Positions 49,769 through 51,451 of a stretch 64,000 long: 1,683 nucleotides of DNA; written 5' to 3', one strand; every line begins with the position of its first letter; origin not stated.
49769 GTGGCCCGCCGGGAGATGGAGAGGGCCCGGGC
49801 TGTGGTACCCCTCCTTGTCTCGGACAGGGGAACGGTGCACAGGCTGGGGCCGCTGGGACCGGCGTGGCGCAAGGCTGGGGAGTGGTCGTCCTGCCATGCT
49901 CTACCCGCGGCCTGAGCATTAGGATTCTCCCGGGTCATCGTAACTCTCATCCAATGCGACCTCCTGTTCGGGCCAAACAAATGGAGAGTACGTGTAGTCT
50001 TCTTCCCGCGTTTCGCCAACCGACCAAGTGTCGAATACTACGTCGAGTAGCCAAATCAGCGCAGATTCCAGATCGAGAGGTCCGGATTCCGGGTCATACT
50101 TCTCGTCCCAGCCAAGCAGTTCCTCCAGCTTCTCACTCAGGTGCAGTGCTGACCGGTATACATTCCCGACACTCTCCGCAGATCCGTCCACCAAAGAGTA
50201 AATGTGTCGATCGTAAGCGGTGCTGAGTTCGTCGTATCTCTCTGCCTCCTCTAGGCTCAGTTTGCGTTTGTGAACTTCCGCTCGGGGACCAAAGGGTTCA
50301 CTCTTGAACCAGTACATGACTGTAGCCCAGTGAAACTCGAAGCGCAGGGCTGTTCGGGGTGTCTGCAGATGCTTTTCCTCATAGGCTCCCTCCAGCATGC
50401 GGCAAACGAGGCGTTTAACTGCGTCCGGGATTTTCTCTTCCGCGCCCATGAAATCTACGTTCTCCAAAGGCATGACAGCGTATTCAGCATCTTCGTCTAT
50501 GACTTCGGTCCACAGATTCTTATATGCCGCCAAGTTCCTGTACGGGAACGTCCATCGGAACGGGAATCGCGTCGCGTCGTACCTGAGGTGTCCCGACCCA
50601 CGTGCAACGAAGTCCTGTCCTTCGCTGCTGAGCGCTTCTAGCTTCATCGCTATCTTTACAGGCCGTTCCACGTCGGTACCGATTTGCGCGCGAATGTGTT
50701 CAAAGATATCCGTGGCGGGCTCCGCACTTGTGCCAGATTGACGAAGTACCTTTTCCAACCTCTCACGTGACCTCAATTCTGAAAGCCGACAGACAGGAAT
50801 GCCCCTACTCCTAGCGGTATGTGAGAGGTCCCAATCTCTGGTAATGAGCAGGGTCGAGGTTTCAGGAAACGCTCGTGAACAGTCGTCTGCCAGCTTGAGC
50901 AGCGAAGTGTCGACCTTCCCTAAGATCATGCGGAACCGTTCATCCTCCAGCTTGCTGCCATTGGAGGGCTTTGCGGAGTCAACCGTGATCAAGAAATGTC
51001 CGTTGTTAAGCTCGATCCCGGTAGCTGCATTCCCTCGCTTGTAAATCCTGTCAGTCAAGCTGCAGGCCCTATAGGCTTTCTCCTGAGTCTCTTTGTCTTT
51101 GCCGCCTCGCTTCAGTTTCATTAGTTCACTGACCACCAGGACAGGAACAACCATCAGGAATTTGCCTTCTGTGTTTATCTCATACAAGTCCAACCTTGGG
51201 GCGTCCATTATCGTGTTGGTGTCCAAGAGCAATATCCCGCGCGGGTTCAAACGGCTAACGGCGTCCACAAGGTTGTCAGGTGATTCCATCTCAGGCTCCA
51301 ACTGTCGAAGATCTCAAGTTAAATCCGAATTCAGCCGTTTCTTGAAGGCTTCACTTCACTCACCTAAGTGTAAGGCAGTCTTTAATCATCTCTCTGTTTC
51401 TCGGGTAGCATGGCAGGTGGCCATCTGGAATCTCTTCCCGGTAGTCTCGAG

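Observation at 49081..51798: Low-G+C PIN-domain gene with a novel C-terminal domain, flanked by ~310-bp direct repeats carrying an AT-hook gene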

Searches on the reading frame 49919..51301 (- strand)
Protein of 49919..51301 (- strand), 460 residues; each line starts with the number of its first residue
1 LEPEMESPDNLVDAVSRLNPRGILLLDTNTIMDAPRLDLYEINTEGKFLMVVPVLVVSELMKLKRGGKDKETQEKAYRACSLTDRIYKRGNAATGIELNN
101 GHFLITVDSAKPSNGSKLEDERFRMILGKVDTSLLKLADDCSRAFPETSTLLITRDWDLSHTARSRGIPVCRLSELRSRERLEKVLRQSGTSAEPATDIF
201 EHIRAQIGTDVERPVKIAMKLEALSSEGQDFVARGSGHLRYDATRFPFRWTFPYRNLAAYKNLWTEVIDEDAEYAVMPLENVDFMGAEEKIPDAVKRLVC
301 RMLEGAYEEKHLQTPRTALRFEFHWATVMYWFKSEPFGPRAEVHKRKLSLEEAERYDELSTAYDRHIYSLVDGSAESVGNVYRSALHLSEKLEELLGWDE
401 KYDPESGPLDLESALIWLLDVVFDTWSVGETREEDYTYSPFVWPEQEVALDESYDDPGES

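Call 4: search_protein_families(library=pfam, proteins=[window:49919-51301:-], max_evalue=1)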
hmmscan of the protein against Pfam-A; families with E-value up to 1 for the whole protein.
window:49919-51301:- (460 aa): 3 families
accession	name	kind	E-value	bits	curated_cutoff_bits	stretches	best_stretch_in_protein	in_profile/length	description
PF13638.12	PIN_4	-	3.4e-10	40.8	21.9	1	25-171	2-129/132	PIN domain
PF18477.7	PIN_9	-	0.0061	17.2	26.3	1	25-86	2-66/116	PIN like domain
PF24234.1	KH_BICC1_1st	-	0.15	12.9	27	1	178-218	6-48/77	BICC1, first type I KH domain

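Call 5: search_protein_families(library=padloc, proteins=[window:49919-51301:-], max_evalue=1)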
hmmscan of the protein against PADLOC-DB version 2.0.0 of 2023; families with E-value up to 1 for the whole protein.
window:49919-51301:- (460 aa): 0 families

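Call 6: search_protein_families(library=ncbifam, proteins=[window:49919-51301:-], max_evalue=1)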
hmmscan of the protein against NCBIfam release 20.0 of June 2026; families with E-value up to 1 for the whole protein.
window:49919-51301:- (460 aa): 0 families

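Call 7: find_homologous_proteins(query=window:49919-51301:-)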
Query window:49919-51301:- (460 aa): 54 proteins with E <= 0.001 among 8000 candidates.
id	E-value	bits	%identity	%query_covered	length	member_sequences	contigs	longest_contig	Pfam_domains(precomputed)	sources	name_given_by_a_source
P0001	0.0e+0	1037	100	99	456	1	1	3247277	PF13638.13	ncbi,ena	-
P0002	4.9e-240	815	79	99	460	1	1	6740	PF13638.13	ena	-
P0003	6.9e-139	482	55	96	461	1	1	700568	PF13638.13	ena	-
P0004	1.3e-137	478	53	96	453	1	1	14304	PF13638.13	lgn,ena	-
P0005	4.3e-135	469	51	96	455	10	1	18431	PF13638.13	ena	-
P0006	3.2e-131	456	50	96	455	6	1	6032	PF13638.13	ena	-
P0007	1.3e-129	451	52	97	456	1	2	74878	PF13638.13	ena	-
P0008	2.0e-129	451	51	96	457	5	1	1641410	PF13638.13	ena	-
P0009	5.0e-129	449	50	96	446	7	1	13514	PF13638.13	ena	-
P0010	3.2e-128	447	51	95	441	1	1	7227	PF13638.13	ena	-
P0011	3.6e-128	446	50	96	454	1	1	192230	PF13638.13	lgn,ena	-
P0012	1.8e-127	444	49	99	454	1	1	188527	PF13638.13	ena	-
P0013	5.3e-126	439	51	97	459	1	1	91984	PF13638.13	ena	-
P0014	1.4e-125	438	51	99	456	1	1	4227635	PF13638.13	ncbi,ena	-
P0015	5.2e-124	433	51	96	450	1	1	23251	PF13638.13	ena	-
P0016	1.6e-123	431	47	99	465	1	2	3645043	PF13638.13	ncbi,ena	-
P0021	2.7e-118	414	48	97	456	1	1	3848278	PF13638.13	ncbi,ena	-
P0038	6.8e-100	353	45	98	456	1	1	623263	PF13638.13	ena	-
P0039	1.3e-99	352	43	95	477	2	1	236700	PF13638.13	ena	-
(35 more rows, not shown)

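Call 12: search_solved_structures(query=A1, max_evalue=10, show_alignments=3)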
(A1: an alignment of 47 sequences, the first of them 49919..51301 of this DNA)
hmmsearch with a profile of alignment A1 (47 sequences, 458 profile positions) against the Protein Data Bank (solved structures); distinct sequences matched with E-value up to 10: 4.
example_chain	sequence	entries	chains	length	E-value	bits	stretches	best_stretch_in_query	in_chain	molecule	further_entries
2hww_A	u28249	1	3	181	0.048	15.8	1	20-72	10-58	Telomerase-binding protein EST1A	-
2dok_A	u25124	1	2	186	0.052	15.7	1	20-72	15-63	Telomerase-binding protein EST1A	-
3ix7_A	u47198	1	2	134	0.12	14.5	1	142-173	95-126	Uncharacterized protein TTHA0540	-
2hwx_A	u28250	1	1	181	1.2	11.2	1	20-72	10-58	Telomerase-binding protein EST1A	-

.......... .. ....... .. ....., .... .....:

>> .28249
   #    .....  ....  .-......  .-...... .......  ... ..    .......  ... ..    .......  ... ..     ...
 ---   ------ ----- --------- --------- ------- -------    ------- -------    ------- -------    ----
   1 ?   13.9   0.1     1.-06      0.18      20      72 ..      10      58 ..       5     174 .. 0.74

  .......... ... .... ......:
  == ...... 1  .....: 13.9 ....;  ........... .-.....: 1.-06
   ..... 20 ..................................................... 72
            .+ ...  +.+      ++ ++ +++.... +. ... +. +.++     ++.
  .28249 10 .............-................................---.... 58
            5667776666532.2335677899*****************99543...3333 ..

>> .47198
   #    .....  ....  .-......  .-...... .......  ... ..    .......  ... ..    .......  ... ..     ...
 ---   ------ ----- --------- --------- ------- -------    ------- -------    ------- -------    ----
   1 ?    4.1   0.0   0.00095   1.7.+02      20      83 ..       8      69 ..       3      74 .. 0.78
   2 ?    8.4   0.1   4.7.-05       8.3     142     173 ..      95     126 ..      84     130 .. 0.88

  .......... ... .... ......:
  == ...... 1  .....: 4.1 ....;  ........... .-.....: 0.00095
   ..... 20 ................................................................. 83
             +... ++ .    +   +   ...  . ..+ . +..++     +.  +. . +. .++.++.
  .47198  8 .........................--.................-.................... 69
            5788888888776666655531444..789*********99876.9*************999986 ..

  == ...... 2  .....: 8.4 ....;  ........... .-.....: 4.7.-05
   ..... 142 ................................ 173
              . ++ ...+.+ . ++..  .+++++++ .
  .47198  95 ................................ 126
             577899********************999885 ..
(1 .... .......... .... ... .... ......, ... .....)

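Call 13: find_encoding_contigs(protein=P0001, flank=10000, max_places=3)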
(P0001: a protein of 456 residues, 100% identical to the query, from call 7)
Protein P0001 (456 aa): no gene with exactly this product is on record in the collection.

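Call 14: find_encoding_contigs(protein=P0014, flank=10000, max_places=3)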
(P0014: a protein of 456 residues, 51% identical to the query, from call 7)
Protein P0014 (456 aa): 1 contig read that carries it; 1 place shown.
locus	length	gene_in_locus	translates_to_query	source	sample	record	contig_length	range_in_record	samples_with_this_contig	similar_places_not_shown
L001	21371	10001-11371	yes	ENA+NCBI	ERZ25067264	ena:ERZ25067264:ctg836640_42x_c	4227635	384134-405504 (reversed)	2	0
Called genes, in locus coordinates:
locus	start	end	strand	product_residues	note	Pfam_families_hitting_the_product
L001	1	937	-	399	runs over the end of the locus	-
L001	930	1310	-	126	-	-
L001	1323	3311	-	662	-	PF01578:Cytochrom_C_asm, PF16327:CcmF_C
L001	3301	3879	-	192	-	PF03918:CcmH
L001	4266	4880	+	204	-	PF01121:CoaE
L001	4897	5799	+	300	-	PF07728:AAA_5, PF08406:CbbQ_C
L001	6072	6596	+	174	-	PF00293:NUDIX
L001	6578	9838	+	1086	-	PF13519:VWA_2 (faint), PF00092:VWA (weak)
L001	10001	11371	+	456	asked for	PF13638:PIN_4 (weak)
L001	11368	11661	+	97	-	-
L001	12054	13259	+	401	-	PF01321:Creatinase_N, PF00557:Peptidase_M24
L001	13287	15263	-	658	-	PF26099:DUF8034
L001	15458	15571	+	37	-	-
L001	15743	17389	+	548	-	PF02638:GHL10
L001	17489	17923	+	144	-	-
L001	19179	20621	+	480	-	PF01565:FAD_binding_4, PF02913:FAD-oxidase_C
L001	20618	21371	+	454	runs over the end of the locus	PF01565:FAD_binding_4, PF02913:FAD-oxidase_C (weak)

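Call 15: find_encoding_contigs(protein=P0016, flank=10000, max_places=3)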
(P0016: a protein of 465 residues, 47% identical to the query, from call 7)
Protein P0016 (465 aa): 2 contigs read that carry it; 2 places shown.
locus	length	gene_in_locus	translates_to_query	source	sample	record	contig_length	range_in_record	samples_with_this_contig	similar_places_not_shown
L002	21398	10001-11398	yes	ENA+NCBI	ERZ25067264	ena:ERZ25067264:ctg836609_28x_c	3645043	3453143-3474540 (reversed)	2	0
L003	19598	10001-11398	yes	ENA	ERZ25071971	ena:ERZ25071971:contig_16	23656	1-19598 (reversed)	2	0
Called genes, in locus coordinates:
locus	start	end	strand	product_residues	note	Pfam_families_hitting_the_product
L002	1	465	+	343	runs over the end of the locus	PF01571:GCV_T, PF08669:GCV_T_C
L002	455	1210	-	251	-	PF00106:adh_short, PF08659:KR (weak), PF13561:adh_short_C2, PF23441:SDR (faint)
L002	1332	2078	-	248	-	PF00106:adh_short, PF08659:KR, PF13561:adh_short_C2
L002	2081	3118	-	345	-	PF02504:FA_synthesis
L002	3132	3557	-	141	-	PF01575:MaoC_dehydratas, PF13452:FAS1_DH_region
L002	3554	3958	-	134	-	PF13452:FAS1_DH_region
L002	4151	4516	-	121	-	-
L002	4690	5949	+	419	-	PF02403:Seryl_tRNA_N, PF00587:tRNA-synt_2b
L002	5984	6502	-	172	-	PF14512:TM1586_NiRdase, PF00881:Nitroreductase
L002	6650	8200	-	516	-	PF00501:AMP-binding, PF13193:AMP-binding_C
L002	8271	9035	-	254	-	PF00378:ECH_1, PF16113:ECH_2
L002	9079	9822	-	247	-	PF00378:ECH_1, PF16113:ECH_2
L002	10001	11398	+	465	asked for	PF13638:PIN_4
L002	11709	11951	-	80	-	-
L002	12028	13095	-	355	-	PF08240:ADH_N, PF16912:Glu_dehyd_C, PF00107:ADH_zinc_N, PF13602:ADH_zinc_N_2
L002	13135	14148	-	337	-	PF23988:DUF7309, PF22007:DUF6930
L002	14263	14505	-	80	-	-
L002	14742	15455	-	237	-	PF00294:PfkB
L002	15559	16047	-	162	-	PF13083:KH_KhpA-B, PF01424:R3H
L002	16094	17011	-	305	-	PF02096:60KD_IMP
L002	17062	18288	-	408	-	PF01011:PQQ (faint), PF25292:Beta-prop_CGLA (faint), PF13360:PQQ_2, PF13570:Beta-prop_ACSF4, PF13360:PQQ_2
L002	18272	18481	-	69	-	PF01809:YidD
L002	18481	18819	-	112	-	PF00825:Ribonuclease_P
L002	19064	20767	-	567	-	PF09818:ABC_ATPase (faint), PF13476:AAA_23 (faint), PF13514:AAA_27 (faint), PF13555:AAA_29 (weak), PF00005:ABC_tran, PF02463:SMC_N (weak), PF00005:ABC_tran, PF13304:AAA_21 (weak), +11 more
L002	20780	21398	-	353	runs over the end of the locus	PF01032:FecCD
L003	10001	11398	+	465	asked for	PF13638:PIN_4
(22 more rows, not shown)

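Call 16: predict_structure(alignment_id=A1)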
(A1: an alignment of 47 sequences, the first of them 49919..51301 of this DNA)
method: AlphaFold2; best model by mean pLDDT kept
length: 460 residues; sequences in the alignment: 47
mean_pLDDT: 84.1   pTM: 0.52
mean pLDDT of the five models: 84.1, 83.9, 83.9, 82.9, 81.7
residues with pLDDT >= 90: 228; 70-90: 170; 50-70: 20; < 50: 42
segments of 3 or more residues with pLDDT < 50: 1-4, 190-199, 201-209, 442-460
pLDDT, mean of each block of 10 residues (from residue 1): 60 89 94 89 88 92 87 91 89 86 86 59 77 89 88 90 83 85 75 40 47 89 92 97 93 94 84 88 90 92 95 95 90 81 91 96 95 93 95 91 86 94 96 88 41 37
secondary structure, 60 per line:
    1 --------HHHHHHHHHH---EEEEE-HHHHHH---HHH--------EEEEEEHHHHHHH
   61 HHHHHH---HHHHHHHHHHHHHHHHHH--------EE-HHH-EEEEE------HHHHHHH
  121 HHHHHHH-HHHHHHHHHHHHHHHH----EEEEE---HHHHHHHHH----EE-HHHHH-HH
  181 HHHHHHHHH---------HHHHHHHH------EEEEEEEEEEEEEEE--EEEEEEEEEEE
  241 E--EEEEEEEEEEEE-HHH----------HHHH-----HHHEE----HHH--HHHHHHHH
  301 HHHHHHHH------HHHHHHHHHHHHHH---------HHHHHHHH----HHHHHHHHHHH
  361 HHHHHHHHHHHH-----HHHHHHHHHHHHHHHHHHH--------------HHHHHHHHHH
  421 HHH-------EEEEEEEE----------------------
elements in order: H9-18 E22-26 H28-33 E48-53 H54-66 H70-87 E103-107 H114-127 H129-144 E149-153 H157-165 H173-177 H179-189 H199-206 E213-227 E230-241 E244-255 H270-273 H293-308 H315-328 H338-345 H350-372 H378-396 H411-423 E431-438

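Call 23: find_encoding_contigs(protein=P0021, flank=10000, max_places=2)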
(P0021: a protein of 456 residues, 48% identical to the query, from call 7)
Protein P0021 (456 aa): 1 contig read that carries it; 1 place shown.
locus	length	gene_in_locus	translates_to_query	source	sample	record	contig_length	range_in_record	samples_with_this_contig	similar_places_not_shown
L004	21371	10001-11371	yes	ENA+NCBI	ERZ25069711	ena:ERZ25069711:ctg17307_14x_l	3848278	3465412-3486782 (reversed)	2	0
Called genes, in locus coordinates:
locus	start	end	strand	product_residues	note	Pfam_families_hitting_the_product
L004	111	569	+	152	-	-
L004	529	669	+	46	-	-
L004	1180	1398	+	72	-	-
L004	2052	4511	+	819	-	-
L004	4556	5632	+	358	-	-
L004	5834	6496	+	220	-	-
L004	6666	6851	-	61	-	-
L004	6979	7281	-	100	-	-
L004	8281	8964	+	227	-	-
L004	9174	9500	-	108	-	-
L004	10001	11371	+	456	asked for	PF13638:PIN_4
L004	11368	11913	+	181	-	PF01321:Creatinase_N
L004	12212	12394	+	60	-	-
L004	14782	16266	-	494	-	PF12161:HsdM_N, PF02384:N6_Mtase, PF01170:UPF0020, PF07669:Eco57I (weak)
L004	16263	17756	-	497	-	PF01420:Methylase_S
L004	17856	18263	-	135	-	-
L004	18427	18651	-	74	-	PF15919:HicB_lk_antitox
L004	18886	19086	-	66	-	-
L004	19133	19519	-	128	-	PF02661:Fic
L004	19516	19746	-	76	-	-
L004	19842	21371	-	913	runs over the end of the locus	PF00270:DEAD, PF04851:ResIII, PF18766:SWI2_SNF2, PF00271:Helicase_C, PF08463:EcoEI_R_C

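Call 24: find_encoding_contigs(protein=P0008, flank=10000, max_places=2)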
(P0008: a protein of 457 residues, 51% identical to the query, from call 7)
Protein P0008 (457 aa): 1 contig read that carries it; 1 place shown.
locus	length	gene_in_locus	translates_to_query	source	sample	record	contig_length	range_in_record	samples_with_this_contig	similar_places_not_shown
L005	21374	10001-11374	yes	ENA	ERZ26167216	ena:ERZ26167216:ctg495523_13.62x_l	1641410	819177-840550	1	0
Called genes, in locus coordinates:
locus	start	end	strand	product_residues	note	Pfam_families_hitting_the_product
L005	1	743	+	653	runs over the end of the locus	PF00456:Transketolase_N, PF00676:E1_dh, PF09364:XFP_N, PF02779:Transket_pyr, PF02780:Transketolase_C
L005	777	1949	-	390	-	PF00583:Acetyltransf_1 (weak), PF13527:Acetyltransf_9, PF17668:Acetyltransf_17, PF13530:SCP2_2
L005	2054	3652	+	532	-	PF02638:GHL10 (weak)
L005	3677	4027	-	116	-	-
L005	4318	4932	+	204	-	PF01121:CoaE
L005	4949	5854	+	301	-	PF07728:AAA_5, PF08406:CbbQ_C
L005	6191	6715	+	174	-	PF00293:NUDIX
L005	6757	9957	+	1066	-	PF13519:VWA_2 (faint), PF00092:VWA (weak)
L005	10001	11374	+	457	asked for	PF13638:PIN_4 (weak)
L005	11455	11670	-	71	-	PF15919:HicB_lk_antitox, PF21748:UPF0150 (weak)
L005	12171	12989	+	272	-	PF01321:Creatinase_N, PF00557:Peptidase_M24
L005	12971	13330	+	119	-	-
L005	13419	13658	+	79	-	-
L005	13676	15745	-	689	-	PF26099:DUF8034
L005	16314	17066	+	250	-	PF01177:Asp_Glu_race (weak), PF17645:Amdase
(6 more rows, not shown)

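Call 26: find_related_loci(query=A1, collection=genome_contigs, flank=10000)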
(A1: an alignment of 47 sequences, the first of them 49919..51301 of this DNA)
Query A1 (460 aa) in genome_contigs; peptide patterns used: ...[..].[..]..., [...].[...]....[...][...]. (x = any residue, [..] = any of these).
51 stretches matched a pattern; 11 encode a relative of the query (tblastn E <= 1e-3); 10 distinct loci.
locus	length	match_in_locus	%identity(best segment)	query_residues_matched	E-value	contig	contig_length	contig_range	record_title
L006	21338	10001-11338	50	1-446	6e-136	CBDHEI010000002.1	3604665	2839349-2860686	MAG: Dehalococcoidia bacterium isolate 8c643066-d586-4031-88eb-ae6791ed655d genome assembly, contig: contig_2, whole gen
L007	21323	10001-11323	51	4-447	2e-129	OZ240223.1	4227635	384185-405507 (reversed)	MAG: Dehalococcoidia bacterium isolate f6a585c4-e35e-4cc9-a722-66a179f45198 genome assembly, chromosome: 1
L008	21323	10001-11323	47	1-441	2e-115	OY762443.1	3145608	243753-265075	MAG: Dehalococcoidia bacterium isolate e17dd254-e2e4-46ca-aa76-34ed56c1cae1 genome assembly, chromosome: 1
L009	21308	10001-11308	42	5-447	3e-104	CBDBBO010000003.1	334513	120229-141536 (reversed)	MAG: Dehalococcoidia bacterium isolate 1b2ae8b5-6dc1-4ab8-aaf0-c904fb0211c2 genome assembly, contig: contig_3, whole gen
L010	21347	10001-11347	43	5-446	1e-102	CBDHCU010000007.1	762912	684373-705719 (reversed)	MAG: Dehalococcoidia bacterium isolate 55646556-b4c4-4674-9987-911c49b4817b genome assembly, contig: contig_5, whole gen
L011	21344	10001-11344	42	5-443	1e-99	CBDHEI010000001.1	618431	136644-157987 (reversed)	MAG: Dehalococcoidia bacterium isolate 8c643066-d586-4031-88eb-ae6791ed655d genome assembly, contig: contig_1, whole gen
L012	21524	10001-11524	42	5-438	3e-70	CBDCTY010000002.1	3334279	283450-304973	MAG: Dehalococcoidia bacterium isolate 8d763e54-a689-437c-9121-06e6f54ce659 genome assembly, contig: contig_2, whole gen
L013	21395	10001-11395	47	5-460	8e-132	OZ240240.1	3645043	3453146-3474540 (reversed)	MAG: Dehalococcoidia bacterium isolate 9fa25b9b-25de-44f7-936b-2c4815794ad0 genome assembly, chromosome: 1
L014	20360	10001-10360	50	5-123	1e-27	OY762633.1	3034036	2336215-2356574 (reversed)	MAG: Dehalococcoidia bacterium isolate 17254eae-7cb3-4ac9-839e-465292e2b3d4 genome assembly, chromosome: 1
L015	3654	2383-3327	24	14-321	2e-15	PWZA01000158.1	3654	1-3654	MAG: Dehalococcoidia bacterium isolate T3Sed10_156R1 T3-Sed10-C77137, whole genome shotgun sequence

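Call 37: find_encoding_contigs(protein=P0002, flank=10000, max_places=2)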
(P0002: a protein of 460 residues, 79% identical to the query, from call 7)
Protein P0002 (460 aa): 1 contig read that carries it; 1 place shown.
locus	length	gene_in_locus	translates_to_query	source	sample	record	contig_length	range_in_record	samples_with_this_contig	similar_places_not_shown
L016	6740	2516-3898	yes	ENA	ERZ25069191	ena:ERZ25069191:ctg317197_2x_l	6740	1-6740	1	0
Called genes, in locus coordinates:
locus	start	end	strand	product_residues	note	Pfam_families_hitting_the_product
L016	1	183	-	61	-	?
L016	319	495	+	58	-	-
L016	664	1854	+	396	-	PF26345:ScoMcrA_N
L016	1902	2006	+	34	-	-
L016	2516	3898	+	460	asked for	PF13638:PIN_4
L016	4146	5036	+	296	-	PF24698:DUF7662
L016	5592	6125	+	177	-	PF03852:Vsr, PF18741:MTES_1575 (faint)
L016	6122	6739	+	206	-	?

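Call 38: find_encoding_contigs(protein=P0003, flank=10000, max_places=2)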
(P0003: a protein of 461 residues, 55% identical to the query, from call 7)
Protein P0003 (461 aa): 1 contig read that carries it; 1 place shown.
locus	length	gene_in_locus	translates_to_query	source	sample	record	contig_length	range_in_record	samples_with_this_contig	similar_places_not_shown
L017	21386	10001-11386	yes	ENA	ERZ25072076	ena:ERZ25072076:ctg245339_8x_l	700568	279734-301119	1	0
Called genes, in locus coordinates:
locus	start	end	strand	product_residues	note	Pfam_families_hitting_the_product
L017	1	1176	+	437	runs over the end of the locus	PF11376:DUF3179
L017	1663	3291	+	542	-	PF00881:Nitroreductase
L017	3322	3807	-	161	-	PF00903:Glyoxalase, PF13468:Glyoxalase_3 (weak), PF13669:Glyoxalase_4, PF18029:Glyoxalase_6 (weak)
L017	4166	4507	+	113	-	PF13451:zf_Tbcl, PF23477:zf_Tbcl_2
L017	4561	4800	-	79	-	PF13561:adh_short_C2, PF23441:SDR (weak)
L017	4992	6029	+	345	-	PF01717:Meth_synt_2, PF08267:Meth_synt_1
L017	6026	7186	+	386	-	PF02515:CoA_transf_3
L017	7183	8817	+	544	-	PF00501:AMP-binding, PF13193:AMP-binding_C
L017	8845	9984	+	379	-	PF02771:Acyl-CoA_dh_N, PF02770:Acyl-CoA_dh_M, PF00441:Acyl-CoA_dh_1, PF08028:Acyl-CoA_dh_2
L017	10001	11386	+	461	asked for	PF13638:PIN_4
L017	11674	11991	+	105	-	PF18929:DUF5678 (faint)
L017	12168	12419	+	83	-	-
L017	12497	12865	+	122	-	PF22636:FlK, PF03061:4HBT (weak)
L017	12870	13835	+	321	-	PF03069:FmdA_AmdA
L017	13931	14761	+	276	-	PF00296:Bac_luciferase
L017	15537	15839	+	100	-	-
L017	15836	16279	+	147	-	PF01850:PIN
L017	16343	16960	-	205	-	PF26468:GIY_YIG_3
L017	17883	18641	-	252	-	PF00106:adh_short, PF08659:KR, PF13561:adh_short_C2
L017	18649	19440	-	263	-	PF00561:Abhydrolase_1, PF12146:Hydrolase_4, PF12697:Abhydrolase_6, PF00561:Abhydrolase_1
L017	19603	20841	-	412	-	PF00296:Bac_luciferase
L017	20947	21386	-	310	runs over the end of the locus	-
